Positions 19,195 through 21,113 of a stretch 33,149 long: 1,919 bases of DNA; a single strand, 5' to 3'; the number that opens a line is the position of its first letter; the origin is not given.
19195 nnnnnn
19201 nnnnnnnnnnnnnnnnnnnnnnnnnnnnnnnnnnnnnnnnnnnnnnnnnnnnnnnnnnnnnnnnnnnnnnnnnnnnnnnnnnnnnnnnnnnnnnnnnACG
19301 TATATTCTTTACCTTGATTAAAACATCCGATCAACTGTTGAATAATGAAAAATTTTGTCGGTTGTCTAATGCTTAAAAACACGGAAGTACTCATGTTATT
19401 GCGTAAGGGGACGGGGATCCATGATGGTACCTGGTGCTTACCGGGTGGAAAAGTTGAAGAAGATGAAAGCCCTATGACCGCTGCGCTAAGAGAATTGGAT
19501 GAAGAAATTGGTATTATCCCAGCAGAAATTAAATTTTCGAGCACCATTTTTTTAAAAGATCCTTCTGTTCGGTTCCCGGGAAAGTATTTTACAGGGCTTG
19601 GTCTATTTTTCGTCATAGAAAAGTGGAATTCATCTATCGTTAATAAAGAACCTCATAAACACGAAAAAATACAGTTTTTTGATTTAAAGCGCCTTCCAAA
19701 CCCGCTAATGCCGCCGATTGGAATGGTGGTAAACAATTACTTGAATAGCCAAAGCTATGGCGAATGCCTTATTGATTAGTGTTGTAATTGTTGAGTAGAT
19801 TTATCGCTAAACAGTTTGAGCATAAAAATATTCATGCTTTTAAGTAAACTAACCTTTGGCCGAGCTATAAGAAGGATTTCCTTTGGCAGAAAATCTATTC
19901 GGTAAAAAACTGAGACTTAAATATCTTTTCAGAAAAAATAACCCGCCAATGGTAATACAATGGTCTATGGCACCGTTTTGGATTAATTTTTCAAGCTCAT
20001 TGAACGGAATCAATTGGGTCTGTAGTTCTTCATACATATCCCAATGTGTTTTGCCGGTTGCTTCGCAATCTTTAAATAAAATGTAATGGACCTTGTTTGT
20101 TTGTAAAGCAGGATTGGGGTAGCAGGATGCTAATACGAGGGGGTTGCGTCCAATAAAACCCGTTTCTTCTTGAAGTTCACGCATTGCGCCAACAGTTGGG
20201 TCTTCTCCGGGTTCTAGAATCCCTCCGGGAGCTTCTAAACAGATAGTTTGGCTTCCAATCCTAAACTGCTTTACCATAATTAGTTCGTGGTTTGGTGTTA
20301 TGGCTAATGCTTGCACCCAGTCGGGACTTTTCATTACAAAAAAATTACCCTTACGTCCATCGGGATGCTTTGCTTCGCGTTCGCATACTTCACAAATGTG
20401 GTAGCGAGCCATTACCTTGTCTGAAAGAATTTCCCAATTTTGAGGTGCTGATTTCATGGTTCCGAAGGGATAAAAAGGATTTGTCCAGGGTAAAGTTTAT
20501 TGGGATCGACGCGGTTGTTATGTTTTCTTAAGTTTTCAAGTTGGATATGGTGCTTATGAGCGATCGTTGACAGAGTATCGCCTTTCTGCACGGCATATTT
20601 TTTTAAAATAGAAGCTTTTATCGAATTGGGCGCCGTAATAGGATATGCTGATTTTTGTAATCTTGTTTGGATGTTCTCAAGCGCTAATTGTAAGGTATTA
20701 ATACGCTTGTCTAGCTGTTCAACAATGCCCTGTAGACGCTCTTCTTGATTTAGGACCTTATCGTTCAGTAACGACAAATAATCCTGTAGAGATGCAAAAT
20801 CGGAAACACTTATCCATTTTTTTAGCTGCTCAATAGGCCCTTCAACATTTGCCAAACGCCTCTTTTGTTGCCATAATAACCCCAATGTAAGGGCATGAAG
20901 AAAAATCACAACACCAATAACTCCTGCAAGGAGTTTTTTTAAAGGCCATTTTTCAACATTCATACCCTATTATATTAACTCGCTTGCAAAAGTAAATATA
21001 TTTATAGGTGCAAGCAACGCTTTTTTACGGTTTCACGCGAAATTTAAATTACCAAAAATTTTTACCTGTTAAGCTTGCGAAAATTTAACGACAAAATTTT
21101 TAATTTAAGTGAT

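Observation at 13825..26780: Candidate nucleotide-harvesting region: ATP/ADP translocase with five Nudix hydrolases, a MazG-like NTPase, a phosphatase and a porin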

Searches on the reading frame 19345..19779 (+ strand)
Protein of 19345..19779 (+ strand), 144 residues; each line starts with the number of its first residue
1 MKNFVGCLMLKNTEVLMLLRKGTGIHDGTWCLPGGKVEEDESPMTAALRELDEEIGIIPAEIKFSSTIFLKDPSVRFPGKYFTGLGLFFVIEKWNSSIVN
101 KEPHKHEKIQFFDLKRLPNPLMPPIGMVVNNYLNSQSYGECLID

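Call 4: search_protein_families(library=pfam, proteins=[window:19345-19779:+], max_evalue=0.01)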
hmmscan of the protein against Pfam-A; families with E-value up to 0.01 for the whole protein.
window:19345-19779:+ (144 aa): 3 families
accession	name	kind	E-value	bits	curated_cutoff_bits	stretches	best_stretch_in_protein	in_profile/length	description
PF00293.34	NUDIX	-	6.9e-19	68.6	21.1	1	5-119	6-121/134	NUDIX domain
PF14815.12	NUDIX_4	-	5.1e-07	29.9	35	1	8-62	4-56/113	NUDIX domain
PF22327.2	Nudt16-like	-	5.6e-05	23.6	27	1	12-67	22-73/161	U8 snoRNA-decapping enzyme-like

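Call 6: search_protein_families(library=ncbifam, proteins=[window:19345-19779:+], max_evalue=0.01)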
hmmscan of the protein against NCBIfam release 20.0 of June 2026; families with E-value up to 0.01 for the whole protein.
window:19345-19779:+ (144 aa): 22 families
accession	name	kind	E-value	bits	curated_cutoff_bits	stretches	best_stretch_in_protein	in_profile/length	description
NF008044.0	PRK10776.1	equivalog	6.4e-13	48.7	148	1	5-115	8-111/130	8-oxo-dGTP diphosphatase MutT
NF006530.0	PRK08999.1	equivalog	1.5e-11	44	245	1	5-63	10-68/315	Nudix family hydrolase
TIGR00586.1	mutt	equivalog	1.3e-10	41.4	97.9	1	5-115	9-112/129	8-oxo-dGTP diphosphatase MutT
NF007834.0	PRK10546.1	equivalog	2.2e-08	34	156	1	4-58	6-60/135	pyrimidine (deoxy)nucleoside triphosphate diphosphatase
NF041652.1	Nud_hyd_Dein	equivalog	5.3e-08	33.2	200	1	7-69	18-84/152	Nudix hydrolase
NF008736.0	PRK11762.1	equivalog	2.8e-07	30.2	169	1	9-68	55-114/186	ADP compounds hydrolase NudE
NF001935.0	PRK00714.1-2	equivalog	1.3e-06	28.1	259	1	21-64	24-67/183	RNA pyrophosphohydrolase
NF001938.0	PRK00714.1-5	equivalog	1.5e-06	27.7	116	1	25-61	42-78/172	RNA pyrophosphohydrolase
TIGR02705.1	nudix_YtkD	equivalog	2.3e-06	27.2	154.4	1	32-66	49-83/156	RNA deprotection pyrophosphohydrolase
NF001937.0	PRK00714.1-4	equivalog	3.1e-06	26.9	139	1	5-64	11-67/161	RNA pyrophosphohydrolase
NF003787.0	PRK05379.1-4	equivalog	1.7e-05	24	449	1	15-60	220-265/346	bifunctional nicotinamide-nucleotide adenylyltransferase/Nudix hydroxylase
NF003785.0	PRK05379.1-1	equivalog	2.3e-05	23.8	418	1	5-96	206-299/347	bifunctional nicotinamide-nucleotide adenylyltransferase/Nudix hydroxylase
NF006961.0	PRK09438.1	equivalog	2.7e-05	23.7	103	1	11-58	18-62/151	dihydroneopterin triphosphate diphosphatase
NF007980.0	PRK10707.1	equivalog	3.5e-05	23.5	134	1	17-63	47-96/192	CoA pyrophosphatase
NF001936.0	PRK00714.1-3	equivalog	5.1e-05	23.2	118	1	27-62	34-69/155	RNA pyrophosphohydrolase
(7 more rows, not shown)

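Call 21: search_solved_structures(query=window:19345-19779:+, max_evalue=0.001)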
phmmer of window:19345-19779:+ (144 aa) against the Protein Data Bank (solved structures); distinct sequences matched with E-value up to 0.001: 45.
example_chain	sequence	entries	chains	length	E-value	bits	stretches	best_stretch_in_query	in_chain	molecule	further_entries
1mut_A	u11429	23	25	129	2e-08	37.5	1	5-110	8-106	NUCLEOSIDE TRIPHOSPHATE PYROPHOSPHOHYDROLASE | Mutator mutT protein | 7,8-dihydro-8-oxoguanine-triphosphatase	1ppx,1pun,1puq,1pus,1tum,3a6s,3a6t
6fl4_A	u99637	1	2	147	2.7e-08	37.1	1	10-138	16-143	Nudix hydrolase 1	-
5gp0_E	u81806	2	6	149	2.8e-08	37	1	10-138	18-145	Nudix hydrolase 1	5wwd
6dby_A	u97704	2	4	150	2.9e-08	37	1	10-138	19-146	Nudix hydrolase 1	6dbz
7syc_A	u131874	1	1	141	9.3e-08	35.4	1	15-102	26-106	7,8-dihydro-8-oxoguanine-triphosphatase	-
5wy6_E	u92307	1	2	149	2e-07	34.3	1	10-138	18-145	Nudix hydrolase 1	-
4dyw_A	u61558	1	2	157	3.5e-07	33.5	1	6-123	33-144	MutT/NUDIX family protein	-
3hhj_A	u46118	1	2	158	1e-06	32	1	5-64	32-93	Mutator mutT protein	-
9t4f_A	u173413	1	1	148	3.8e-06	30.1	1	5-99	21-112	Diphosphoinositol polyphosphate phosphohydrolase 1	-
9t4l_A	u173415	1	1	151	4e-06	30.1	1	5-99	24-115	Diphosphoinositol polyphosphate phosphohydrolase 1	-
4v14_A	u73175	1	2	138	9.6e-06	28.8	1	15-62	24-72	MUTATOR MUTT PROTEIN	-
9t4d_A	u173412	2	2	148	1.1e-05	28.6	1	5-98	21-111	Diphosphoinositol polyphosphate phosphohydrolase 1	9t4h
3ees_A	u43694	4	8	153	1.5e-05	28.2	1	9-65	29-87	Probable pyrophosphohydrolase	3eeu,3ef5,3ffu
9t4c_A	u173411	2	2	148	1.7e-05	28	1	5-98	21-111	Diphosphoinositol polyphosphate phosphohydrolase 1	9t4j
9t4k_A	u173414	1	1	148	1.9e-05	27.9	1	5-98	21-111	Diphosphoinositol polyphosphate phosphohydrolase 1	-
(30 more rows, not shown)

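Call 57: search_protein_families(library=padloc, proteins=[window:19345-19779:+], max_evalue=0.001)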
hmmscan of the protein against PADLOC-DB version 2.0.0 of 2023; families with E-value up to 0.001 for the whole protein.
window:19345-19779:+ (144 aa): 1 family
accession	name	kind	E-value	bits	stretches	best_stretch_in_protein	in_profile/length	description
PDLC04899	PDC-S07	-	4.3e-12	43.8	1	3-65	8-70/135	-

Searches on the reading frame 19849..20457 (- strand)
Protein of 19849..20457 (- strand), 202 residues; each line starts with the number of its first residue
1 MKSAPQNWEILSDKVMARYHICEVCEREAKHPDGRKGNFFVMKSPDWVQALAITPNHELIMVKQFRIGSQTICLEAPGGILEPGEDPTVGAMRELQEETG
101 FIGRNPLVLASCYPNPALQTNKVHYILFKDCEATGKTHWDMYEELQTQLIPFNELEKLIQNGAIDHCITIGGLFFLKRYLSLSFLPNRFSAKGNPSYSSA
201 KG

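Call 4: search_protein_families(library=pfam, proteins=[window:19849-20457:-], max_evalue=0.01)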
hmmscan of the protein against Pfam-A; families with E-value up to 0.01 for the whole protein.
window:19849-20457:- (202 aa): 1 family
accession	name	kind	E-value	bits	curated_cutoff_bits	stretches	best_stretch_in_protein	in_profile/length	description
PF00293.34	NUDIX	-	1.8e-13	51.1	21.1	1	53-157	10-119/134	NUDIX domain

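Call 6: search_protein_families(library=ncbifam, proteins=[window:19849-20457:-], max_evalue=0.01)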
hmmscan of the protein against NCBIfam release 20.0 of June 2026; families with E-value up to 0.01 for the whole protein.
window:19849-20457:- (202 aa): 9 families
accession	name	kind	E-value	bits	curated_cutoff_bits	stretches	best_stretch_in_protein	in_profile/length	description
NF008736.0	PRK11762.1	equivalog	9.9e-16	57.8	169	1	4-181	4-182/186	ADP compounds hydrolase NudE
TIGR02705.1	nudix_YtkD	equivalog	7.3e-05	22.4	154.4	1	73-105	46-78/156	RNA deprotection pyrophosphohydrolase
NF008044.0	PRK10776.1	equivalog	0.00011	22.1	148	1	71-106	30-65/130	8-oxo-dGTP diphosphatase MutT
TIGR00586.1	mutt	equivalog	0.00014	21.9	97.9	1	58-103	18-63/129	8-oxo-dGTP diphosphatase MutT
NF006530.0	PRK08999.1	equivalog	0.00074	18.7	245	1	50-101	11-62/315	Nudix family hydrolase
TIGR00052.1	TIGR00052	subfamily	0.0022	17.6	79.55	1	57-127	57-135/188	nudix-type nucleoside diphosphatase, YffH/AdpP family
NF052459.1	OxoGTPPhMutT1Mycb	equivalog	0.0029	16.7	475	1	77-127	34-84/292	8-oxo-(d)GTP phosphatase MutT1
NF001938.0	PRK00714.1-5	equivalog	0.0031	16.9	116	1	75-101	48-74/172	RNA pyrophosphohydrolase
NF003791.0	PRK05379.2-3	equivalog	0.0031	16.7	409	1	48-109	205-264/340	bifunctional nicotinamide-nucleotide adenylyltransferase/Nudix hydroxylase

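Call 10: find_encoding_contigs(protein=window:19849-20457:-, flank=10000, max_places=6)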
Protein window:19849-20457:- (202 aa): no gene with exactly this product is on record in the collection.

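Call 22: search_solved_structures(query=window:19849-20457:-, max_evalue=0.001)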
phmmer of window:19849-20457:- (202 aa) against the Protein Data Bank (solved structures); distinct sequences matched with E-value up to 0.001: 23.
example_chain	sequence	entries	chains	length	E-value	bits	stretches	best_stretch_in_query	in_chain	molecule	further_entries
8zr8_A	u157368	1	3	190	8.1e-13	51.7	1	28-130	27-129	Methanol dehydrogenase activator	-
8wv3_A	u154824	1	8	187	1.1e-12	51.3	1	28-130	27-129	ADP-ribose pyrophosphatase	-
9jax_E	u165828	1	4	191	1.1e-12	51.3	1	28-130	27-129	ADP-ribose pyrophosphatase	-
1v8i_A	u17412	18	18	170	8.4e-11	45.1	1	37-169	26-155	ADP-ribose pyrophosphatase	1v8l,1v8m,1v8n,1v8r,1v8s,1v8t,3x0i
2yvm_A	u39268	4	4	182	1e-10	44.8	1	22-180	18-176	MutT/nudix family protein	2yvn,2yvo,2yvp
1v8u_A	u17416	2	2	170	2.2e-10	43.8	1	37-169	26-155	ADP-ribose pyrophosphatase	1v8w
1v8v_A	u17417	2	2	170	2.2e-10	43.8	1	37-169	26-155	ADP-ribose pyrophosphatase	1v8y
5c7q_A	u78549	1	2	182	5.3e-10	42.5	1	20-180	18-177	NudF protein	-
5c7t_A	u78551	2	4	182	1.2e-09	41.4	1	20-180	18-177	NudF protein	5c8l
3ac9_A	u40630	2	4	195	6.2e-09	39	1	53-126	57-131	ADP-sugar pyrophosphatase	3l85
3aca_A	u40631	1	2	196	6.3e-09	39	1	53-126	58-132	ADP-sugar pyrophosphatase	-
5qj4_A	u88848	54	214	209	6.8e-09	38.9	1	54-126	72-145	ADP-sugar pyrophosphatase | NUDT5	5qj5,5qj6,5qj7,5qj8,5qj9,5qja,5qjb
3bm4_A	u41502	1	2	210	6.9e-09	38.9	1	54-126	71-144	ADP-sugar pyrophosphatase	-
2dsc_A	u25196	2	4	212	7e-09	38.9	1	54-126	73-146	ADP-sugar pyrophosphatase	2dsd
5nqr_A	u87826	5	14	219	7.5e-09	38.8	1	54-126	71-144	ADP-sugar pyrophosphatase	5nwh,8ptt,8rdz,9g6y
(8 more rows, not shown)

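Call 57: search_protein_families(library=padloc, proteins=[window:19849-20457:-], max_evalue=0.001)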
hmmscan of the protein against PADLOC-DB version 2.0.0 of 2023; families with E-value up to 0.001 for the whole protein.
window:19849-20457:- (202 aa): 1 family
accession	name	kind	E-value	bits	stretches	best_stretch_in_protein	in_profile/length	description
PDLC04899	PDC-S07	-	5.9e-05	20.7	1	42-100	3-61/135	-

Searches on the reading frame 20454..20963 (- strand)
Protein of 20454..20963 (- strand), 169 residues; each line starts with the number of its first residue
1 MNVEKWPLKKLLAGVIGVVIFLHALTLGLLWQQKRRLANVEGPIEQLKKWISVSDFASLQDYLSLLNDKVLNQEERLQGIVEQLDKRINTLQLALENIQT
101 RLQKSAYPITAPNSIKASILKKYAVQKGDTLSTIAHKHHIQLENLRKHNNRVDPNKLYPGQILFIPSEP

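Call 4: search_protein_families(library=pfam, proteins=[window:20454-20963:-], max_evalue=0.01)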
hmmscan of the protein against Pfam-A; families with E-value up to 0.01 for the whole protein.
window:20454-20963:- (169 aa): 4 families
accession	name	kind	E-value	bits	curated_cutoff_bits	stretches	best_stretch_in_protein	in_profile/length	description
PF01476.26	LysM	-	1.3e-12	47.9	20.9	1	123-166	1-43/43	LysM domain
PF23577.1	LysM_RLK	-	0.00069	20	27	1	123-166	3-44/44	LysM domain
PF10458.14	Val_tRNA-synt_C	-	0.0019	18.8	25.9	0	81-114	6-39/66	Valyl tRNA synthetase tRNA binding arm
PF04108.17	ATG17_like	-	0.0022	18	43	1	44-106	102-156/355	Autophagy protein ATG17-like domain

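Call 57: search_protein_families(library=padloc, proteins=[window:20454-20963:-], max_evalue=0.001)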
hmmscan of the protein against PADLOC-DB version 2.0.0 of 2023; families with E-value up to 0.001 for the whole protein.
window:20454-20963:- (169 aa): 0 families
